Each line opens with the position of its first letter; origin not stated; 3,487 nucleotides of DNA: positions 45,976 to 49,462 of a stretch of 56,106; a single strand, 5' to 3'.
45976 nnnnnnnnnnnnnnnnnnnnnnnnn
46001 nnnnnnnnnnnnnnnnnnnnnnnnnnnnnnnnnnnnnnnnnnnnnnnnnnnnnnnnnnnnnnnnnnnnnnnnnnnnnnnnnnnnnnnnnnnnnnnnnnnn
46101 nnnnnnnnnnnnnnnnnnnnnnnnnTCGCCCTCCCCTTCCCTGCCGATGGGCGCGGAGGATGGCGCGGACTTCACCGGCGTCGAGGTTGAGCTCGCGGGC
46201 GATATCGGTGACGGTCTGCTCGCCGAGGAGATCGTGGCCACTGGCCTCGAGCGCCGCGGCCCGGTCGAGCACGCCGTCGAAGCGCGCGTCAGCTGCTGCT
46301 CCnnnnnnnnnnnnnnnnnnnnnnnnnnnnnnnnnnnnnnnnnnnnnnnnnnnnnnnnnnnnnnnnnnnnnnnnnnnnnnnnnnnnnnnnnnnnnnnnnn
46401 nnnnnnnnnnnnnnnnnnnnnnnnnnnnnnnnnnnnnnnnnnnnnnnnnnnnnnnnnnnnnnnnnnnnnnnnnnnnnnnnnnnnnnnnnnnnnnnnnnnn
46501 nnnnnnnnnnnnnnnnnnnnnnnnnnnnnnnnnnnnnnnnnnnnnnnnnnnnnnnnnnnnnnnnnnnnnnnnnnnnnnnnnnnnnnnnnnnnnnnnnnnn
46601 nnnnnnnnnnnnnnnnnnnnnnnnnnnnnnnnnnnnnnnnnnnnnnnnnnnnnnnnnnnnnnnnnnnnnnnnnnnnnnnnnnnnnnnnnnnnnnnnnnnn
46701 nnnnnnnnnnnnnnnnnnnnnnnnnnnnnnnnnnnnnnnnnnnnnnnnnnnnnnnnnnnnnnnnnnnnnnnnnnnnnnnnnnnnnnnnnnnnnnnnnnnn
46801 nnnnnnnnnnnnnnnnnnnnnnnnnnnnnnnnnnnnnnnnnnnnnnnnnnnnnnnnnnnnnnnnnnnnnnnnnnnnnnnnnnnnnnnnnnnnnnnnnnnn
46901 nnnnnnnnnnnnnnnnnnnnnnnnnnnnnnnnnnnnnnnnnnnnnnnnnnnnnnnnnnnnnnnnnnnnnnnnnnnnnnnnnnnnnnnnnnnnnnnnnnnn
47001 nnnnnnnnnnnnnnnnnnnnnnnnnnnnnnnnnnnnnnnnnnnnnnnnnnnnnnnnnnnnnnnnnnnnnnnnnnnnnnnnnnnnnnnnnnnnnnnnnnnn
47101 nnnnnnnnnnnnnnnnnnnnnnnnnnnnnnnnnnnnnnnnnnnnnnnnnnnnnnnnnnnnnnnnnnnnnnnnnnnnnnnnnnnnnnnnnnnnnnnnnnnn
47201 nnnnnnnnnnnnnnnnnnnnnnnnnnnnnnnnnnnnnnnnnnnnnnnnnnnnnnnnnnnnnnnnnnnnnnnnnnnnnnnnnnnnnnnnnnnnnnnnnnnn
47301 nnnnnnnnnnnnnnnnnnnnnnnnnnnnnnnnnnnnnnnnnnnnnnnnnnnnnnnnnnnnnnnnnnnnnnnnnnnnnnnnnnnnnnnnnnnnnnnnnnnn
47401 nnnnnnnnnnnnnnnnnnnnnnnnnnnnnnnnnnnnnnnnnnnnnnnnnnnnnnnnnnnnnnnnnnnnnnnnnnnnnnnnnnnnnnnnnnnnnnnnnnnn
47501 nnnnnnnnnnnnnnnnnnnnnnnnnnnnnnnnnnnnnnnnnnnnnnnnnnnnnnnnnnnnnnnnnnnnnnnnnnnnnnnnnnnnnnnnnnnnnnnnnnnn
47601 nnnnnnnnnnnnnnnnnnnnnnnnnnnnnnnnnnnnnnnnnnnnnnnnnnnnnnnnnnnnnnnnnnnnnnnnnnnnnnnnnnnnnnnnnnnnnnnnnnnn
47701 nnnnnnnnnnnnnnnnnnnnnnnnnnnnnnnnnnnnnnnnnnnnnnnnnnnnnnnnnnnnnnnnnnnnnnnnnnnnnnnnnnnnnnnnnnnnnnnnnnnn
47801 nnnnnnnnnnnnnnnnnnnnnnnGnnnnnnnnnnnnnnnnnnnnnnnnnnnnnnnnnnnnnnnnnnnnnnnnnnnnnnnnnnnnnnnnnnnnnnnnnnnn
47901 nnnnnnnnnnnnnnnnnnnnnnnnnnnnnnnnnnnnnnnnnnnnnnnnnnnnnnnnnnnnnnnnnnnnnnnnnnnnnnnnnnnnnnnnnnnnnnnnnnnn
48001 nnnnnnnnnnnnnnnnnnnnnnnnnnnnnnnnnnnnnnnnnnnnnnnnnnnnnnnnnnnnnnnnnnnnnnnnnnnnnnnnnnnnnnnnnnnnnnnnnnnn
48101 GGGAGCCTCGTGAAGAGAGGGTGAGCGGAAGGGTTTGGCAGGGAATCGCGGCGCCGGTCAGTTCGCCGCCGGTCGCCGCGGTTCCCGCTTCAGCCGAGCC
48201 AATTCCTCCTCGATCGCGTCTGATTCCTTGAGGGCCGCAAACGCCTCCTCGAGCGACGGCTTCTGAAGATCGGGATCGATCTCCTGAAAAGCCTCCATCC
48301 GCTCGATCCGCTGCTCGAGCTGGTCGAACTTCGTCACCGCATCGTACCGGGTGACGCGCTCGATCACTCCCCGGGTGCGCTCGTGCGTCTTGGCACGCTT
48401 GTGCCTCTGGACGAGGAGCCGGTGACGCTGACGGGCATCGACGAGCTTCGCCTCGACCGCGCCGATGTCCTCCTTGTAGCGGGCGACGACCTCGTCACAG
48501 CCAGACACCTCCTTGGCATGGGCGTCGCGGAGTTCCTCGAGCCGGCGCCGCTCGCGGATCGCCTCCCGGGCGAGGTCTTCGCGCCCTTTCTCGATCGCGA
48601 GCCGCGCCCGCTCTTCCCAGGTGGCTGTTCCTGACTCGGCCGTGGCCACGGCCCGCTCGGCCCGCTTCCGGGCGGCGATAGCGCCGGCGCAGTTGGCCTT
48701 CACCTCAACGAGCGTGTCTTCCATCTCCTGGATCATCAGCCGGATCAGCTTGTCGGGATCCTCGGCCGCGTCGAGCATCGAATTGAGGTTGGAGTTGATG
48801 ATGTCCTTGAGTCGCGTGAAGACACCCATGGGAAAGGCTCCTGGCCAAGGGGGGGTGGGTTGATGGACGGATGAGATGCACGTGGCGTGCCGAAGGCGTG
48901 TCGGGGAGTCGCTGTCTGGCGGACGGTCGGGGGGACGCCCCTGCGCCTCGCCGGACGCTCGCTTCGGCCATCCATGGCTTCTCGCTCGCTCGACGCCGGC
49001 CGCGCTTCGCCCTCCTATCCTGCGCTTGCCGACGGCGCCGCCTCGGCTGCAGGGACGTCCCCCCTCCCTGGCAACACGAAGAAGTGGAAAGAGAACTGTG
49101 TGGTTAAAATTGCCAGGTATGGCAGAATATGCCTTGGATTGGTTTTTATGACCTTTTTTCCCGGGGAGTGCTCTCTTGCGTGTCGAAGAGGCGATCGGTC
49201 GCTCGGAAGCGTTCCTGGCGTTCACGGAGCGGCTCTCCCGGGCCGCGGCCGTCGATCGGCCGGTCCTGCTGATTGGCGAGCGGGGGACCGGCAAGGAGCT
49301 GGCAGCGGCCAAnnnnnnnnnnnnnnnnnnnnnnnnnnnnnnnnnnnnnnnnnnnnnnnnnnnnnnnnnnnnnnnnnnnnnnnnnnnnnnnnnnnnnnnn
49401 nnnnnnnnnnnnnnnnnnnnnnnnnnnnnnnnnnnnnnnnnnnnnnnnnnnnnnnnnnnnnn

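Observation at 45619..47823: Kinase architecture: TM - PspC - PspC - kinase - helical module - TM - loop - TM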

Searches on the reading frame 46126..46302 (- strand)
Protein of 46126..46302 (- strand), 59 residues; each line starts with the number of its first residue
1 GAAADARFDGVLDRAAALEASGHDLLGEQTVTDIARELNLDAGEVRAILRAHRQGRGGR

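Call 68: predict_structure(alignment_id=A3)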
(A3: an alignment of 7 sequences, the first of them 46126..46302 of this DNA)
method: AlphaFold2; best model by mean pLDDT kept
length: 59 residues; sequences in the alignment: 7
mean_pLDDT: 84.4   pTM: 0.68
mean pLDDT of the five models: 84.4, 83.6, 82.1, 81.9, 74.3
residues with pLDDT >= 90: 18; 70-90: 36; 50-70: 3; < 50: 2
segments of 3 or more residues with pLDDT < 50: none
pLDDT, mean of each block of 10 residues (from residue 1): 80 88 86 92 91 68
secondary structure, 60 per line:
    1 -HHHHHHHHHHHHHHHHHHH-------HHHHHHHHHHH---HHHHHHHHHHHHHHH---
elements in order: H2-20 H28-38 H42-56

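Call 72: fold_search(model_id=the predicted structure, library=pdb)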
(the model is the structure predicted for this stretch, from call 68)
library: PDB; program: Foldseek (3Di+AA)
matches with E <= 10: 354; with E <= 0.001: 0
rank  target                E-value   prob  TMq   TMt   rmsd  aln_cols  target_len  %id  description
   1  7bhy_A                1.2e+00  0.63  0.58  0.59   2.7        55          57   18  DNA-binding domain of DeoR in complex with the DNA operator (released 2021-11-10)
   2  1au7_B                1.5e+00  0.72  0.64  0.32   2.8        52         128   25  PIT-1 MUTANT/DNA COMPLEX (released 1998-01-28)
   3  2rn7_MODEL_1_A        1.6e+00  0.41  0.51  0.32   3.8        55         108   18  NMR solution structure of TnpE protein from Shigella flexneri. Northeast Structural Genomics Target SfR125 (released 2008-01-15)
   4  9b8u_B                1.7e+00  0.20  0.40  0.37   5.4        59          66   24  Crystal structure of CRX-Ret4 oligonucleotide complex (released 2024-07-31)
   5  1du0_A                1.8e+00  0.60  0.58  0.63   2.6        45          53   20  ENGRAILED HOMEODOMAIN Q50A VARIANT DNA COMPLEX (released 2000-07-31)
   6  2ev5_A                1.8e+00  0.41  0.48  0.25   2.9        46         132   20  Bacillus subtilis manganese transport regulator (MNTR) bound to calcium (released 2006-03-07)
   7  2ev0_A                2.1e+00  0.44  0.54  0.28   2.9        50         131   18  Bacillus subtilis manganese transport regulator (MNTR) bound to cadmium (released 2006-03-07)
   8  2f5d_A                2.1e+00  0.38  0.48  0.25   2.9        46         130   20  Bacillus subtilis manganese transport regulator (MNTR) bound to manganese, AC conformation, pH 6.5 (released 2006-03-07)
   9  1jgg_A                2.2e+00  0.57  0.61  0.63   2.8        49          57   16  Even-skipped Homeodomain Complexed to AT-rich DNA (released 2001-07-06)
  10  1ocp_MODEL_1_A        2.2e+00  0.25  0.48  0.44   3.7        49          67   26  SOLUTION STRUCTURE OF OCT3 POU-HOMEODOMAIN (released 1995-09-15)
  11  5zjt_E                2.4e+00  0.60  0.49  0.49   0.8        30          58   23  Structure of AbdB/Exd complex bound to a 'Black14' DNA sequence (released 2018-08-29)
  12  1p7j_D                2.4e+00  0.44  0.55  0.60   2.8        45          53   20  Crystal structure of engrailed homeodomain mutant K52E (released 2003-10-14)
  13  2f5f_A                2.4e+00  0.35  0.53  0.27   2.9        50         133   18  Bacillus subtilis manganese transport regulator (MNTR) bound to manganese, AC conformation, pH 8.5 (released 2006-03-07)
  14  2hos_A                2.5e+00  0.47  0.56  0.59   2.6        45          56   22  Phage-Selected Homeodomain Bound to Unmodified DNA (released 2006-12-12)
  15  1hf0_A                2.5e+00  0.47  0.55  0.27   3.0        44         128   27  Crystal structure of the DNA-binding domain of Oct-1 bound to DNA as a dimer (released 2001-11-10)
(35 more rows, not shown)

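Call 80: search_protein_representatives(alignment_id=A3)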
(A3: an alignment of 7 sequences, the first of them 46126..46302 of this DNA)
Query: 7 sequences, 59 profile positions. Proteins with E-value up to 0.001 (for the whole library): 51; up to 1e-10: 14; up to 1e-30: 0. The best 51 are listed.
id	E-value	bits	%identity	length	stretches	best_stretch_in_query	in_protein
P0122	3.2e-25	103.5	-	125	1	2-57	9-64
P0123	5.3e-23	96.4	-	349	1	2-59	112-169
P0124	3.0e-22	94.0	-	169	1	2-57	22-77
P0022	2.5e-21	91.1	-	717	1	2-59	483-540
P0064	1.1e-19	85.8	-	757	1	3-57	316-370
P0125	2.8e-19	84.5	-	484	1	3-57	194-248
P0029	1.7e-17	78.8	-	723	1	3-58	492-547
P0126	4.9e-17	77.3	-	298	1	4-55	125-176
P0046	5.3e-17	77.2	-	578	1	3-57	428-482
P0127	7.2e-16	73.6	-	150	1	3-54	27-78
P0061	7.0e-15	70.4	-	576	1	3-54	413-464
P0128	1.0e-14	69.9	-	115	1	3-53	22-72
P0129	3.8e-14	68.1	-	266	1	3-54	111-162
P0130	2.6e-11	59.0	-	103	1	25-57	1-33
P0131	2.3e-10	55.9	-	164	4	34-58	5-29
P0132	3.7e-10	55.3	-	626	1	5-56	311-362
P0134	8.5e-09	50.9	-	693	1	5-57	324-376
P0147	2.4e-05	39.9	-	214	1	3-57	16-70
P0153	1.2e-04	37.6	-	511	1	5-54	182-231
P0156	2.4e-04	36.7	-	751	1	3-55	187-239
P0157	2.5e-04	36.6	-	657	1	6-57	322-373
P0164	6.2e-04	35.3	-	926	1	3-53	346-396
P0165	6.7e-04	35.3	-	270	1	2-55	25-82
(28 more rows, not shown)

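Call 81: search_protein_families(library=pfam, proteins=[P0132, P0134, P0153, P0156, P0157, P0164, P0125, P0123, P0147, P0165], max_evalue=0.0001)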
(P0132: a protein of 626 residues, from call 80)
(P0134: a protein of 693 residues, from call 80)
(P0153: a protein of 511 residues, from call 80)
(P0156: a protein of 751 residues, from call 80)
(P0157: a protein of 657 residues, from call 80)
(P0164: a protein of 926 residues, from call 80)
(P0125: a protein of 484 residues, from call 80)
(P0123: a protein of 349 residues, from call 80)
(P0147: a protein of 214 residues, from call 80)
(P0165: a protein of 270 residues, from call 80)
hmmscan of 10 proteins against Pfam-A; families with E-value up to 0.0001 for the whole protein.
P0132 (626 aa): 6 families
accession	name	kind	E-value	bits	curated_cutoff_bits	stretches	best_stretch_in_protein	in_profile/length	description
PF00069.31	Pkinase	-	2.5e-53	181.6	31.7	1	23-277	1-258/263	Protein kinase domain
PF07714.23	PK_Tyr_Ser-Thr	-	2.6e-37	129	23.1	1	25-269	3-248/258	Protein tyrosine and serine/threonine kinase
PF07660.19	STN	-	2.4e-07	30.9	28.4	0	503-537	18-52/52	Secretin and TonB N terminus short domain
PF16344.10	FecR_C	-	1.3e-05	25.6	24.4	0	465-534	3-70/70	FecR, C-terminal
PF03109.22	ABC1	-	5.2e-05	22.9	22.9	0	94-174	141-220/244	ABC1 atypical kinase-like domain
PF01636.29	APH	-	7.3e-05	23.1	23.2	0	123-169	147-198/239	Phosphotransferase enzyme family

P0134 (693 aa): 7 families
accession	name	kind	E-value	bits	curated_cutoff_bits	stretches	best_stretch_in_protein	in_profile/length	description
PF00069.31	Pkinase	-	6.8e-56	190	31.7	1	21-270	1-254/263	Protein kinase domain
PF07714.23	PK_Tyr_Ser-Thr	-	1.6e-40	139.5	23.1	1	24-247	4-231/258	Protein tyrosine and serine/threonine kinase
PF03109.22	ABC1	-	6.6e-09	35.7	22.9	1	62-185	116-233/244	ABC1 atypical kinase-like domain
PF03783.19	CsgG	-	2.1e-08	34.2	20.8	1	544-609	35-99/210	Curli production assembly/transport component CsgG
PF14531.12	Kinase-like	-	2.2e-08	34.2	25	1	125-267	151-289/289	Kinase-like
PF01636.29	APH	-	8.8e-07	29.3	23.2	0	29-136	7-108/239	Phosphotransferase enzyme family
PF13036.11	LpoB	-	3.2e-05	24.3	22.3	1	553-611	54-113/147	Peptidoglycan-synthase activator LpoB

P0153 (511 aa): 3 families
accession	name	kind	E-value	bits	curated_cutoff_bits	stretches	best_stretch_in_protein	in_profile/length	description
PF00069.31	Pkinase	-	1.9e-20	73.8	31.7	1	1-128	126-257/263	Protein kinase domain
PF07714.23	PK_Tyr_Ser-Thr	-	3.9e-14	53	23.1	1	3-122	132-249/258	Protein tyrosine and serine/threonine kinase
PF03783.19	CsgG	-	1.7e-10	41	20.8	1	362-454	10-98/210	Curli production assembly/transport component CsgG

P0156 (751 aa): 5 families
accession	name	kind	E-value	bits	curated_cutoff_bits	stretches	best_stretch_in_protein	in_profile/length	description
PF00069.31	Pkinase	-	7.5e-28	98.1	31.7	1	5-155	91-253/263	Protein kinase domain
PF07714.23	PK_Tyr_Ser-Thr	-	1.5e-18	67.5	23.1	1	7-117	97-210/258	Protein tyrosine and serine/threonine kinase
PF13385.13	Laminin_G_3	-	1.3e-07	32.4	27.6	1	594-742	3-140/151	Concanavalin A-like lectin/glucanases superfamily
PF02210.31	Laminin_G_2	-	5.2e-06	27.4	22.9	1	619-742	1-123/126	Laminin G domain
PF17667.7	Pkinase_fungal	-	1e-05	24.9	24.1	1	29-91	303-369/387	Fungal protein kinase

P0157 (657 aa): 5 families
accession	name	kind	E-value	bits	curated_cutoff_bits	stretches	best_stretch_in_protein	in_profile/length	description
PF00069.31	Pkinase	-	2.4e-54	184.9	31.7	1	14-268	1-258/263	Protein kinase domain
PF07714.23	PK_Tyr_Ser-Thr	-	1.3e-37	130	23.1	1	16-230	3-221/258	Protein tyrosine and serine/threonine kinase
PF03109.22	ABC1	-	2.6e-06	27.2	22.9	1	56-164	117-219/244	ABC1 atypical kinase-like domain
PF03783.19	CsgG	-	2.7e-06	27.3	20.8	1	523-594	28-98/210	Curli production assembly/transport component CsgG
PF01636.29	APH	-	3.5e-05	24.1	23.2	0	126-160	163-198/239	Phosphotransferase enzyme family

P0164 (926 aa): 7 families
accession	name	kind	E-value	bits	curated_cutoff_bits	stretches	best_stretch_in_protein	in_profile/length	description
PF00069.31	Pkinase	-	5.5e-51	173.9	31.7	1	76-314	4-254/263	Protein kinase domain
PF07714.23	PK_Tyr_Ser-Thr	-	9.4e-38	130.4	23.1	1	75-269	3-200/258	Protein tyrosine and serine/threonine kinase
PF13385.13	Laminin_G_3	-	2.5e-17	63.9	27.6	1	768-915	12-151/151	Concanavalin A-like lectin/glucanases superfamily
PF03109.22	ABC1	-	3.6e-10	39.9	22.9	1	121-224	123-221/244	ABC1 atypical kinase-like domain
PF17667.7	Pkinase_fungal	-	5e-07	29.2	24.1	1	169-253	285-373/387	Fungal protein kinase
PF01636.29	APH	-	1.1e-05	25.7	23.2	0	114-188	33-109/239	Phosphotransferase enzyme family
PF07953.20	Toxin_R_bind_N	-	4.3e-05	23.7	23.8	0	767-902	48-184/191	Clostridium neurotoxin, N-terminal receptor binding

P0125 (484 aa): 2 families
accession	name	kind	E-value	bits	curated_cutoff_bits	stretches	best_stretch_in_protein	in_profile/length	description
PF00069.31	Pkinase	-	1.1e-29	104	31.7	1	1-144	107-255/263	Protein kinase domain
PF07714.23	PK_Tyr_Ser-Thr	-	7e-19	68.6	23.1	1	4-140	114-248/258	Protein tyrosine and serine/threonine kinase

P0123 (349 aa): 0 families

P0147 (214 aa): 0 families

P0165 (270 aa): 0 families

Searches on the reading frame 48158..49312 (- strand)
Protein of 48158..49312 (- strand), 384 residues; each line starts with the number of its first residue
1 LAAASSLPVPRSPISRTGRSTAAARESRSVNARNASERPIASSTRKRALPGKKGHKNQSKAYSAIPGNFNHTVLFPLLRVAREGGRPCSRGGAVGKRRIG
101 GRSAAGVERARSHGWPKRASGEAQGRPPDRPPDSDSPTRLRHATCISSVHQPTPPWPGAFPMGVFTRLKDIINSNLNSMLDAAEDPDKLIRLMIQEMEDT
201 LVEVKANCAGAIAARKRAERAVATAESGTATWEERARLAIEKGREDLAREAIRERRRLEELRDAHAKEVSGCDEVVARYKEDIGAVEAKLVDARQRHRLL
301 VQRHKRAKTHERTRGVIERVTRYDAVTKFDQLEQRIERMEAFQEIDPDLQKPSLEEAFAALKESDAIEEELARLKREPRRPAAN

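Call 4: search_protein_families(library=pfam, proteins=[window:48158-49312:-], max_evalue=0.01)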
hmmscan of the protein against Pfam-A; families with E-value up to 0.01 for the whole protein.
window:48158-49312:- (384 aa): 1 family
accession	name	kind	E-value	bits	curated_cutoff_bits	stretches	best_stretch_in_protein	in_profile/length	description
PF04012.17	PspA_IM30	-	1.6e-39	136.2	33.9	1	163-377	1-217/220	PspA/IM30 family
